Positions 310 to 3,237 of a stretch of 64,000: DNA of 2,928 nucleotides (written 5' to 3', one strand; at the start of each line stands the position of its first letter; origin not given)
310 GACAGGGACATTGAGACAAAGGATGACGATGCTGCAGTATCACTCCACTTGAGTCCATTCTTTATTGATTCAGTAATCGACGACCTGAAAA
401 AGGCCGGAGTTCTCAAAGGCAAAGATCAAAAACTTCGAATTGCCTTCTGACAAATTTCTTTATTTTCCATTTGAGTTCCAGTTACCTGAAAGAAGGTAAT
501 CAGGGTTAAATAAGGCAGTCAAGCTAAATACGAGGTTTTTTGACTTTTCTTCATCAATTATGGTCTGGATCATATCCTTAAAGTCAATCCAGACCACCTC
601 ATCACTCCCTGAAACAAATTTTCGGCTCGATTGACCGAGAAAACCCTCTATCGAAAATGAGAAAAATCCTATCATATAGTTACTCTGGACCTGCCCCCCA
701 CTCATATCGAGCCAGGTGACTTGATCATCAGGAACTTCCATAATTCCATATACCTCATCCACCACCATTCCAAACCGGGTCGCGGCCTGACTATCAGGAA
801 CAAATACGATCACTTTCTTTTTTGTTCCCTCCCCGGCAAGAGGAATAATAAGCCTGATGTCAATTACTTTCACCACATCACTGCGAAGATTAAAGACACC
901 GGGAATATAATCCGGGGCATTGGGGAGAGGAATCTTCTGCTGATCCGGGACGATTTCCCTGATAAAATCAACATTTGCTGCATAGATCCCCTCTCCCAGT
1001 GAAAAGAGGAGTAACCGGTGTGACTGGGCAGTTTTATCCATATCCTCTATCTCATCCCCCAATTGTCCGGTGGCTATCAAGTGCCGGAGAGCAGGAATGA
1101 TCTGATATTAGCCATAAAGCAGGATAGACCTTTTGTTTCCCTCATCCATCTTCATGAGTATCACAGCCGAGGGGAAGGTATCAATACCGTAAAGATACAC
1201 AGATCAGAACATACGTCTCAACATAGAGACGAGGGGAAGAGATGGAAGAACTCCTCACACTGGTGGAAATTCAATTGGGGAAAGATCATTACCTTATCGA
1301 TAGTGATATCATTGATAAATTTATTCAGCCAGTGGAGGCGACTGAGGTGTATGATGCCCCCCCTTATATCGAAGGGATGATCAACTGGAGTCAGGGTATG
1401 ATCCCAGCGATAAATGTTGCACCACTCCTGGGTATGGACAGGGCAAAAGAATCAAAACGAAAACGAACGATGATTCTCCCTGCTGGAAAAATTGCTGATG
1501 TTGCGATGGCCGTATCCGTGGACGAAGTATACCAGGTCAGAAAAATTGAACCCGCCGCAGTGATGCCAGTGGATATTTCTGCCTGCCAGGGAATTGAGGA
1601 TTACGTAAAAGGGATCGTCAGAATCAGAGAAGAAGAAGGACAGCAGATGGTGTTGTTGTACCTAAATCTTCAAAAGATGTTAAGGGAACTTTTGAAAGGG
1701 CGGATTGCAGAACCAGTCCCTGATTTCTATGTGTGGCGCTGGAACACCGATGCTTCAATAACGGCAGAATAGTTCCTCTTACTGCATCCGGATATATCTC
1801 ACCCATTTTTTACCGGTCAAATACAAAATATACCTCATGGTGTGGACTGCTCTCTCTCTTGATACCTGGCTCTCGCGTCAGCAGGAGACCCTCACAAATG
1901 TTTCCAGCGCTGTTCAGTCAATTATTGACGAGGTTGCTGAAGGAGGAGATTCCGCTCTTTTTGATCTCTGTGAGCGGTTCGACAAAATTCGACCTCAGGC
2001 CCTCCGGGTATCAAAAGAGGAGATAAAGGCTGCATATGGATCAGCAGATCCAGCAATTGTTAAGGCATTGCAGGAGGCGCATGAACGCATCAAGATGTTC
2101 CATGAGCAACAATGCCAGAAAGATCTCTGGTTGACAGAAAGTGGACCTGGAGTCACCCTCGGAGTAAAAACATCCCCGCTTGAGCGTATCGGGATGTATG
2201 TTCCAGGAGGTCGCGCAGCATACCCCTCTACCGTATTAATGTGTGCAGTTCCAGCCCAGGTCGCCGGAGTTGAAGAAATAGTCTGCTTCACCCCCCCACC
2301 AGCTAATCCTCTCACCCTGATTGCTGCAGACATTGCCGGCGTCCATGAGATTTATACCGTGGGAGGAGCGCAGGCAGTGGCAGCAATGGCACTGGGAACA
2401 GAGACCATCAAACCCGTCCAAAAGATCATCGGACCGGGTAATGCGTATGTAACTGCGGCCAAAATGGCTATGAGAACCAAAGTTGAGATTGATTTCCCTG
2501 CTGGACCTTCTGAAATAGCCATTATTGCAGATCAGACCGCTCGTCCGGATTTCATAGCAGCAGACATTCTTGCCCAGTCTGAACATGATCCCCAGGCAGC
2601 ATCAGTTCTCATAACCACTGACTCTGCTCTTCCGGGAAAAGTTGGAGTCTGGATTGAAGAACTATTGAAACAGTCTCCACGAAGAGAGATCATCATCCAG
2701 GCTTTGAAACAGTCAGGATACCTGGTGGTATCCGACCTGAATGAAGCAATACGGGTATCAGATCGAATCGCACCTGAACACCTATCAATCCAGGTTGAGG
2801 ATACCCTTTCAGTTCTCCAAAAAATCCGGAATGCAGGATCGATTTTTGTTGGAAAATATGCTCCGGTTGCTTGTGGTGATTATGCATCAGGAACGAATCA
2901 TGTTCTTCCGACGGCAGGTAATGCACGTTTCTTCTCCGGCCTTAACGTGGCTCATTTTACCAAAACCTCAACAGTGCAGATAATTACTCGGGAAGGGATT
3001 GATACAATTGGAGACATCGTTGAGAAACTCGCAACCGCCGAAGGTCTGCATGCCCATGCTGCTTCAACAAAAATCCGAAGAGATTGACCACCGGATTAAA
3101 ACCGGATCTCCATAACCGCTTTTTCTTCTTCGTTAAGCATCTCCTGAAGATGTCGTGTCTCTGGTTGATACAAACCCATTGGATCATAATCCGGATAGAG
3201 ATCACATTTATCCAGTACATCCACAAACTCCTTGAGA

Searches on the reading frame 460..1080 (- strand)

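Call 9: search_protein_families(library=pfam, proteins=[window:460-1080:-], max_evalue=0.001)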
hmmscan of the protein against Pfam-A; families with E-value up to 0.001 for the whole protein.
window:460-1080:- (206 aa): 1 family
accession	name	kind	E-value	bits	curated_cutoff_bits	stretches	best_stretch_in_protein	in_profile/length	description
PF01584.24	CheW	-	1.9e-19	70.1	23.5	1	23-135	2-112/138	CheW-like domain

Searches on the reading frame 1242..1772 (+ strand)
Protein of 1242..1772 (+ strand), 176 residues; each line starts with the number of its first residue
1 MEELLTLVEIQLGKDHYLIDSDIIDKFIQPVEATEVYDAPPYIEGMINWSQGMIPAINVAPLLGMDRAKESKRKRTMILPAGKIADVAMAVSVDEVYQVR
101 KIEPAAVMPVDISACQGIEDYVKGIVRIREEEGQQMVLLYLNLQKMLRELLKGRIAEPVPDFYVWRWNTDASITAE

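Call 9: search_protein_families(library=pfam, proteins=[window:1242-1772:+], max_evalue=0.001)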
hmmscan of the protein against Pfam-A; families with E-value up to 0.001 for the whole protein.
window:1242-1772:+ (176 aa): 1 family
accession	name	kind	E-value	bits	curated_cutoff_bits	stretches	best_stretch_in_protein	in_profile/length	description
PF01584.24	CheW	-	1.3e-19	70.6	23.5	1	8-149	3-136/138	CheW-like domain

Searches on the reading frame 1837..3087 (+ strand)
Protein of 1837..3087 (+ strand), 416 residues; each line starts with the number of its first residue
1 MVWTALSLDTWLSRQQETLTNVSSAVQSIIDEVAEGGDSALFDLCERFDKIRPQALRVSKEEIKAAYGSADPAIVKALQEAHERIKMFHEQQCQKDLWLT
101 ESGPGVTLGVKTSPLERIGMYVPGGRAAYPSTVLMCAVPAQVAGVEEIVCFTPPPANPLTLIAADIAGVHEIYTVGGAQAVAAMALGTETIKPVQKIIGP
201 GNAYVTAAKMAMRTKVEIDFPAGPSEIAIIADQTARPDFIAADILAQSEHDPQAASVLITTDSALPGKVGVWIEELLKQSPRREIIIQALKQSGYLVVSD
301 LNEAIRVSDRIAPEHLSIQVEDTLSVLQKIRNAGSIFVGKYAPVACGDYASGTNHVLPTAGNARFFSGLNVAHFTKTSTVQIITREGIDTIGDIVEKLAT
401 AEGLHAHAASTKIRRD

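Call 9: search_protein_families(library=pfam, proteins=[window:1837-3087:+], max_evalue=0.001)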
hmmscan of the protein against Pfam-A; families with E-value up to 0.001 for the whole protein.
window:1837-3087:+ (416 aa): 1 family
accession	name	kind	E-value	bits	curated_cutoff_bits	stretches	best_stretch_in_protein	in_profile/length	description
PF00815.25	Histidinol_dh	-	4.4e-164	546.8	27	1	13-414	2-410/411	Histidinol dehydrogenase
